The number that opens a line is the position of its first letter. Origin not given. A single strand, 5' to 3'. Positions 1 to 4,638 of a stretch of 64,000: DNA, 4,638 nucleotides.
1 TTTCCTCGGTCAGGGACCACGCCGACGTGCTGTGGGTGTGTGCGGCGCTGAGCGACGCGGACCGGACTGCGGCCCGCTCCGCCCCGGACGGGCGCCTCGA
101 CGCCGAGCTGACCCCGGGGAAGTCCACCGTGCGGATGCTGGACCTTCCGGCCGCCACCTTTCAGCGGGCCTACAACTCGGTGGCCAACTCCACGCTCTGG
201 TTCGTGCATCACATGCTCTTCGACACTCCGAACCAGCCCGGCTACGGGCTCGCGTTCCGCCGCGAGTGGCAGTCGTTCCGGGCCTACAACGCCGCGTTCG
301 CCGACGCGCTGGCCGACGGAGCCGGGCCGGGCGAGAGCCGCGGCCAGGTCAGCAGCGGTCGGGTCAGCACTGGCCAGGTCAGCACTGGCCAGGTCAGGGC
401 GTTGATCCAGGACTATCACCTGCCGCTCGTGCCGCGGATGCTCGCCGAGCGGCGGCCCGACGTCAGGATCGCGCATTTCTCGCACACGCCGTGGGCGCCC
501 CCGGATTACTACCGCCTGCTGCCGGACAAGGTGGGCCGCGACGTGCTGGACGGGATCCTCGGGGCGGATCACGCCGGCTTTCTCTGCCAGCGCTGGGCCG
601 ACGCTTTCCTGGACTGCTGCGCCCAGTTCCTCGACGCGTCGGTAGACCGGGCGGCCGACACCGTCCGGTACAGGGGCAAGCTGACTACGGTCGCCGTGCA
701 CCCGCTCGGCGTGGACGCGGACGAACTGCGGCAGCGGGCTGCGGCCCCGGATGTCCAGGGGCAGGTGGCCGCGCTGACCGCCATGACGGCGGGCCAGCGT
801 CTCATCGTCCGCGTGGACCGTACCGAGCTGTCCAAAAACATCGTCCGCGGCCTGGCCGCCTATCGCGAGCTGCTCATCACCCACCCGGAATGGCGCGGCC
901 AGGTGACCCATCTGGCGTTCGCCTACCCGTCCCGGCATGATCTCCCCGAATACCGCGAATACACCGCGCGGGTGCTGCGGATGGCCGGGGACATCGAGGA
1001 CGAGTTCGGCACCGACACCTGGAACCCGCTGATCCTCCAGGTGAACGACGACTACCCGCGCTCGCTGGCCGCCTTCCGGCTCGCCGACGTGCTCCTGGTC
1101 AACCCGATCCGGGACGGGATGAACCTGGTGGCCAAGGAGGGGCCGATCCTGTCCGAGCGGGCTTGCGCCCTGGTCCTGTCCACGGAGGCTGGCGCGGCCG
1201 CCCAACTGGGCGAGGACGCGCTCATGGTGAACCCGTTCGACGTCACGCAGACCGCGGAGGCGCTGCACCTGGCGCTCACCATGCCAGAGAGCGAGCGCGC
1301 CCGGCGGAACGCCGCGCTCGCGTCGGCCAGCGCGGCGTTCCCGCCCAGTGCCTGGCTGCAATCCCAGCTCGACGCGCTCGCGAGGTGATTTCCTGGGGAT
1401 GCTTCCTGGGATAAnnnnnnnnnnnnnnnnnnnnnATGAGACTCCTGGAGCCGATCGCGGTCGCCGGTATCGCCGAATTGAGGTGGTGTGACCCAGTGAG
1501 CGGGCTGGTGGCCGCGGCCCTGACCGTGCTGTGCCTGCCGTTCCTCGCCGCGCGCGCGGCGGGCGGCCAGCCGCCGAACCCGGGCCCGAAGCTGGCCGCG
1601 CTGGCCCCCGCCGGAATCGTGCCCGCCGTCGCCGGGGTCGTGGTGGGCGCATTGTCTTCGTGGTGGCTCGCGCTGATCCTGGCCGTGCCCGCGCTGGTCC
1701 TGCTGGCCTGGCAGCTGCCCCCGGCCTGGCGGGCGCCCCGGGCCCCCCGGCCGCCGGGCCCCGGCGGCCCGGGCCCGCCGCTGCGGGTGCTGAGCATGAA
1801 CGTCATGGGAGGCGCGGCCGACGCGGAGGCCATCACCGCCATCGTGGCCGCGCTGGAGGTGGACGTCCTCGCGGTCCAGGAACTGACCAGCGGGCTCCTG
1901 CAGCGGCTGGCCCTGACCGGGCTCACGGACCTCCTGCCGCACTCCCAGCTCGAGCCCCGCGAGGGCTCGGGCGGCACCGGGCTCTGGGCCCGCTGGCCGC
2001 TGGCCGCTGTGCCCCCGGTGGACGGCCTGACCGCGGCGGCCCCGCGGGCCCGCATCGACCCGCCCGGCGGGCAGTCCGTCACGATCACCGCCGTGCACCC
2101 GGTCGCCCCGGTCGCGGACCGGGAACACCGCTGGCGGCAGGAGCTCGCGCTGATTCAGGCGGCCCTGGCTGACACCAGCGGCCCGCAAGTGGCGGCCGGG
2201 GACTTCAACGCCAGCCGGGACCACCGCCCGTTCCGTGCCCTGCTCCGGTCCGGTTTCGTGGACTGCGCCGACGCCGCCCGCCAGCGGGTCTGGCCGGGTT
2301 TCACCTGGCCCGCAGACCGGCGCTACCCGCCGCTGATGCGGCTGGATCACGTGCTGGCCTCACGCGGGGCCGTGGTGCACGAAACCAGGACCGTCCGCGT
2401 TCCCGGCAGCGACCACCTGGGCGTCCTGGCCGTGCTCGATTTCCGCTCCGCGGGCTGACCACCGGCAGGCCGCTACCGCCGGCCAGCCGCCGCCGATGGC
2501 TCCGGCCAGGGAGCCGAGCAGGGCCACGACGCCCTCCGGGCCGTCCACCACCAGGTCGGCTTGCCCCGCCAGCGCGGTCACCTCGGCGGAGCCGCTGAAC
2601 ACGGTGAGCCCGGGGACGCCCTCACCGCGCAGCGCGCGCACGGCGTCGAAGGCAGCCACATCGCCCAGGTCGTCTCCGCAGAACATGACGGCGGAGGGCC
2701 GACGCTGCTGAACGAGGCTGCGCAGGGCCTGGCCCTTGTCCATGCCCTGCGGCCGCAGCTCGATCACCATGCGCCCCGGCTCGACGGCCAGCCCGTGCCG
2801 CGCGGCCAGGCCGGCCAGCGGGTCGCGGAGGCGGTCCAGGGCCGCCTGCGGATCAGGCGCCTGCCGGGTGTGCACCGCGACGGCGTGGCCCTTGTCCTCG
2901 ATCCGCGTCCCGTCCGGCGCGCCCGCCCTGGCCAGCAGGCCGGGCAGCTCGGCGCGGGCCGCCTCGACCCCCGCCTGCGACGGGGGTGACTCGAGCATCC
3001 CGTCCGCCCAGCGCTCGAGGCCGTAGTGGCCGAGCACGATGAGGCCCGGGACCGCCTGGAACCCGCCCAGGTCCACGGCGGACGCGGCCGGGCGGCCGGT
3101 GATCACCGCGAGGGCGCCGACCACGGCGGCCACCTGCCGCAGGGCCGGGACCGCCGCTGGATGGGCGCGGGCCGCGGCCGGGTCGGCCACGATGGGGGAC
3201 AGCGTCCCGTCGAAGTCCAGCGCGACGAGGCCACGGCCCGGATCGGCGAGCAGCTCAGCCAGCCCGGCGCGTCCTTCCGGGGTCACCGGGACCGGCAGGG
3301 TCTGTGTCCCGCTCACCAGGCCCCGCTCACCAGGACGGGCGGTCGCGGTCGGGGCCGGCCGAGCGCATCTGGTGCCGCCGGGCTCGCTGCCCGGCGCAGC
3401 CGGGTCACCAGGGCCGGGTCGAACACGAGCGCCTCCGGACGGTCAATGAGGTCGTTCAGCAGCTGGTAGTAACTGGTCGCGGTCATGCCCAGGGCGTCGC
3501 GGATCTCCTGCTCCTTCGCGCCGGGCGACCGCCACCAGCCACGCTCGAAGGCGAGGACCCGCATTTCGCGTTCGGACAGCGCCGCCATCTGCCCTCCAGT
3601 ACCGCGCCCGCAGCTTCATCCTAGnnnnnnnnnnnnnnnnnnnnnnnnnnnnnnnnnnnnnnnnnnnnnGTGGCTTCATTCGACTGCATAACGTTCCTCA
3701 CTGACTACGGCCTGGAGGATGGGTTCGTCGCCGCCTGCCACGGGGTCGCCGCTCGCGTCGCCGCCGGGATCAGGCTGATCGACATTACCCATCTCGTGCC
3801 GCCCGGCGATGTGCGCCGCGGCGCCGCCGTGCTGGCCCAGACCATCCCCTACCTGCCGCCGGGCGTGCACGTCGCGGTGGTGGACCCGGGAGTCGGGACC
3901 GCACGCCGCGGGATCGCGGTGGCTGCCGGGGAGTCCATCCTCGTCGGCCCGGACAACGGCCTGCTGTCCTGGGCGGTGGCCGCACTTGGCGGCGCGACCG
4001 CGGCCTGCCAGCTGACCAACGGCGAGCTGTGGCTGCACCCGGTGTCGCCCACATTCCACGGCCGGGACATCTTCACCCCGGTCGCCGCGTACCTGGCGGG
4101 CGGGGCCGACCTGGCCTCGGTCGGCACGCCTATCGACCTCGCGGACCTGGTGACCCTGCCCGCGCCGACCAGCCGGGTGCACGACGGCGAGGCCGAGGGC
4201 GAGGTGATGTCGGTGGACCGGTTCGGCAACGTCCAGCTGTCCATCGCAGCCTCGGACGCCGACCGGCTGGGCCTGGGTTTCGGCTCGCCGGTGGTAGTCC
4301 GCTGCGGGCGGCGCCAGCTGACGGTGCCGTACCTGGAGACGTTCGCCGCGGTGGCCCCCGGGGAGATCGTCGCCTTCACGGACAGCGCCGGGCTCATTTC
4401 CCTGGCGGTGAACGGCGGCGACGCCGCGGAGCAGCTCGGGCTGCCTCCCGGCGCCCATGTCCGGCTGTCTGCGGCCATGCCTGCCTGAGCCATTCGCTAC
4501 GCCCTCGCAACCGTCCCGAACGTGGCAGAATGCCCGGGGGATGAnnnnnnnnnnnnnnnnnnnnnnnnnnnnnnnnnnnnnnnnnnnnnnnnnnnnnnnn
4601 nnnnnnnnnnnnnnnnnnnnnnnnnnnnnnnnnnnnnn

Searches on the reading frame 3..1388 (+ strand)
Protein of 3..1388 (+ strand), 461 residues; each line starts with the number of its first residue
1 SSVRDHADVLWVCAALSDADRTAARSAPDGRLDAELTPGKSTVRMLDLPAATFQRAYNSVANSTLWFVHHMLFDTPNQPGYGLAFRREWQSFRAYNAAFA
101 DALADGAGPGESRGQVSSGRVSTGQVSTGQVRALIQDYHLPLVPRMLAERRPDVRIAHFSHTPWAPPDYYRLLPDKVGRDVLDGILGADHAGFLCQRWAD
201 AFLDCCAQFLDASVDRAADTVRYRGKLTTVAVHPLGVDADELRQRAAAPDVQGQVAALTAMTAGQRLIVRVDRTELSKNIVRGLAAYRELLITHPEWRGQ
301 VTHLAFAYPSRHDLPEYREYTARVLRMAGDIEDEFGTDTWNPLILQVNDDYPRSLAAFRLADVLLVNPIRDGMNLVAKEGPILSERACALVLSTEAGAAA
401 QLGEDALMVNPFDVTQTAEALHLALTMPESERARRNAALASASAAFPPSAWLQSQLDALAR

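Call 13: search_protein_families(library=pfam, proteins=[window:3-1388:+], max_evalue=0.001)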
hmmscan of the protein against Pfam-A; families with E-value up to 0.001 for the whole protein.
window:3-1388:+ (461 aa): 1 family
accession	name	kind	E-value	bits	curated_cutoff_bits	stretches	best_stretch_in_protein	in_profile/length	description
PF00982.27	Glyco_transf_20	-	3.6e-91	306.7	32.5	2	134-460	145-472/473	Glycosyltransferase family 20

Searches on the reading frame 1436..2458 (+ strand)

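Call 13: search_protein_families(library=pfam, proteins=[window:1436-2458:+], max_evalue=0.001)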
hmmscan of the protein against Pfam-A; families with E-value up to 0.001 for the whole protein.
window:1436-2458:+ (340 aa): 1 family
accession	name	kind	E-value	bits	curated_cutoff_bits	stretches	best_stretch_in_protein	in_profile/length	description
PF03372.29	Exo_endo_phos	-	7.9e-32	111.2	24.5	1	119-327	1-225/225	Endonuclease/Exonuclease/phosphatase family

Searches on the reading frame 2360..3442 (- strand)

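Call 13: search_protein_families(library=pfam, proteins=[window:2360-3442:-], max_evalue=0.001)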
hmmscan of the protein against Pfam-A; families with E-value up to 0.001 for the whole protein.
window:2360-3442:- (360 aa): 1 family
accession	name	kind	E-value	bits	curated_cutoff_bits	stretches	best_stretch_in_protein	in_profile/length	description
PF02358.22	Trehalose_PPase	-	9.8e-28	97.3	27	1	75-277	2-212/235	Trehalose-phosphatase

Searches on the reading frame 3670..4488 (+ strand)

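Call 13: search_protein_families(library=pfam, proteins=[window:3670-4488:+], max_evalue=0.001)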
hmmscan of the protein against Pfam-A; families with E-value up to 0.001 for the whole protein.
window:3670-4488:+ (272 aa): 2 families
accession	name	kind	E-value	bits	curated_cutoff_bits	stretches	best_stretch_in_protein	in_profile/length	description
PF01887.21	SAM_HAT_N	-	1.5e-48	164.7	26.3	1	7-152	1-145/145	SAM hydroxide adenosyltransferase N-terminal domain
PF20257.3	SAM_HAT_C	-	3.1e-20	72.7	25.5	1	177-265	1-84/84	SAM hydroxide adenosyltransferase C-terminal domain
